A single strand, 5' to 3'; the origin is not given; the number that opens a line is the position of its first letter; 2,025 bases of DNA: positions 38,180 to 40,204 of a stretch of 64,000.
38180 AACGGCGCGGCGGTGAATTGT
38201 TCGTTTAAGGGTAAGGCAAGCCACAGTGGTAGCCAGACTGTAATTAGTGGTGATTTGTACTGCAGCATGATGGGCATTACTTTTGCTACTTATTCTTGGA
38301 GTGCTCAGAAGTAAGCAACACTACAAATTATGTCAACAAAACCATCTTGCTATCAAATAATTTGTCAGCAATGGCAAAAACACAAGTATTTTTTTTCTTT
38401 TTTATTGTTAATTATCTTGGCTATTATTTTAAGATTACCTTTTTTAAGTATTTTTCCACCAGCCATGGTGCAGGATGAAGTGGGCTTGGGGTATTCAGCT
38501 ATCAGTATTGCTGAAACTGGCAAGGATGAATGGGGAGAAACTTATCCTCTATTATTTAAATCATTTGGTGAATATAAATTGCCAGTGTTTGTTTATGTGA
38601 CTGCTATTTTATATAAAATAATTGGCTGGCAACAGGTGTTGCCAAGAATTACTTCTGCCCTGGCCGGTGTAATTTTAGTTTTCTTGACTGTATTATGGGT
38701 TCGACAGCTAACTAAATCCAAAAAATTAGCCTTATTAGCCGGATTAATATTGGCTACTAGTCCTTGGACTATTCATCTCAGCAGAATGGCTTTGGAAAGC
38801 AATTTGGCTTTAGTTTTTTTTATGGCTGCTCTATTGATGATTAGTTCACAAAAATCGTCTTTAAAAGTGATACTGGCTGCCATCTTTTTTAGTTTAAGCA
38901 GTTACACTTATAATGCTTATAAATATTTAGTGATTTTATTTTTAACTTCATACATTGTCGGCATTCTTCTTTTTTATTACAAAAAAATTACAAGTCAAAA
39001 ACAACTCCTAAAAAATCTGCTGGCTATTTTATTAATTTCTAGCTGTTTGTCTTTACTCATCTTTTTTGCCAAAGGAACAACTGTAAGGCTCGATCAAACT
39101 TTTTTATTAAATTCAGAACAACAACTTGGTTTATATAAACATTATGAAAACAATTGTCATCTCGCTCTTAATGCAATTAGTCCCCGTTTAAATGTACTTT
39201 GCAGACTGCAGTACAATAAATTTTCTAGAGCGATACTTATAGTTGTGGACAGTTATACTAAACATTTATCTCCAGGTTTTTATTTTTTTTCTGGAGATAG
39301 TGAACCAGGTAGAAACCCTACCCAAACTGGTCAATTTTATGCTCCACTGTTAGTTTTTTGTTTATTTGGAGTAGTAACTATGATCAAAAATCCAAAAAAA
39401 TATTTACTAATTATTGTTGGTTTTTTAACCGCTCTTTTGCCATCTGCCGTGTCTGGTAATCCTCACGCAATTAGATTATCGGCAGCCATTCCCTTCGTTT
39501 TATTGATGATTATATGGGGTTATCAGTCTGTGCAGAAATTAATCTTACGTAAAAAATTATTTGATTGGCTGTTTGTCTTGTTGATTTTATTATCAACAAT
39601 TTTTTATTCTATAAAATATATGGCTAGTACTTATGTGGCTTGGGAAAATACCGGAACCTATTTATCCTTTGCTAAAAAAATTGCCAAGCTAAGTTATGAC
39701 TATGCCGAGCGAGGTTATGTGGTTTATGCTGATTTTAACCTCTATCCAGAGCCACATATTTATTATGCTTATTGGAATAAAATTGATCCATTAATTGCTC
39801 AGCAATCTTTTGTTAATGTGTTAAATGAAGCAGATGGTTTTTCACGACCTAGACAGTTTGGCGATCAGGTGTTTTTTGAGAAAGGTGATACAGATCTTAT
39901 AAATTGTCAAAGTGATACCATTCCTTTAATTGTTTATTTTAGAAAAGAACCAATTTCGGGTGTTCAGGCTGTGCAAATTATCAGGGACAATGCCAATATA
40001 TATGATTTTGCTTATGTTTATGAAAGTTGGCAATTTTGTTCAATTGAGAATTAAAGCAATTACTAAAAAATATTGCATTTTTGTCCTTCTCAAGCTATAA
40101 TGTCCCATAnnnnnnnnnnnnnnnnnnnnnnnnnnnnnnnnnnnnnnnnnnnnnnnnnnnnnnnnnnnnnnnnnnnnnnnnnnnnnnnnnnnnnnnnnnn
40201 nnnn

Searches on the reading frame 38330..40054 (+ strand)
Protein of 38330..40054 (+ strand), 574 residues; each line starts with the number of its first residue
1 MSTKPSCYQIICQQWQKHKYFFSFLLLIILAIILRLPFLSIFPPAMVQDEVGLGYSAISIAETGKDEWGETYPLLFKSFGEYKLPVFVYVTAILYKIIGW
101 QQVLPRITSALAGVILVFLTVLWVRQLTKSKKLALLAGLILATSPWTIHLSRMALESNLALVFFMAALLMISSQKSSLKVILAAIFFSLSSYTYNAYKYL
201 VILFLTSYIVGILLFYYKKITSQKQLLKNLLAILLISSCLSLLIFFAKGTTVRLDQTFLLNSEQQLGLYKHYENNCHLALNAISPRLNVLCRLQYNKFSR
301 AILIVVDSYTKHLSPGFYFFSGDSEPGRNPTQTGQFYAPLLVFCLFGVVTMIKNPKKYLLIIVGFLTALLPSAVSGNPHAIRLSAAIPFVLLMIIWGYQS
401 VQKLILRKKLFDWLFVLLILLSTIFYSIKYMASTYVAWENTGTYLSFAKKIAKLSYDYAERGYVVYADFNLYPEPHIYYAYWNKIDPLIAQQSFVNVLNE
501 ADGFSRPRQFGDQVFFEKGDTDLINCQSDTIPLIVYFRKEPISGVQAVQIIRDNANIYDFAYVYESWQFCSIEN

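Call 11: search_protein_families(library=pfam, proteins=[window:38330-40054:+], max_evalue=0.01)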
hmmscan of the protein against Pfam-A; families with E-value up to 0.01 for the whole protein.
window:38330-40054:+ (574 aa): 2 families
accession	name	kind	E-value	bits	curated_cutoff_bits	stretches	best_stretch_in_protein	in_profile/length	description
PF13231.12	PMT_2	-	4.7e-05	24.1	26.1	1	85-238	4-156/160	Dolichyl-phosphate-mannose-protein mannosyltransferase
PF02366.24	PMT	-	7.8e-05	22.8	22.7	1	95-247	75-235/245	Dolichyl-phosphate-mannose-protein mannosyltransferase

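Call 12: search_protein_families(library=ncbifam, proteins=[window:38330-40054:+], max_evalue=0.01)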
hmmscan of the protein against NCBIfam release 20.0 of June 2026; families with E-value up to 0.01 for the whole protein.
window:38330-40054:+ (574 aa): 2 families
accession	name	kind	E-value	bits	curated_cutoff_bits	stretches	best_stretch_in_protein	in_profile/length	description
TIGR03663.1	TIGR03663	subfamily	4e-08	32.7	126.25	1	24-247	4-221/435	flippase activity-associated protein Agl23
NF058602.1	PrMnsylTfPmt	equivalog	0.0059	15.5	800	1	91-179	107-195/530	protein O-mannosyltransferase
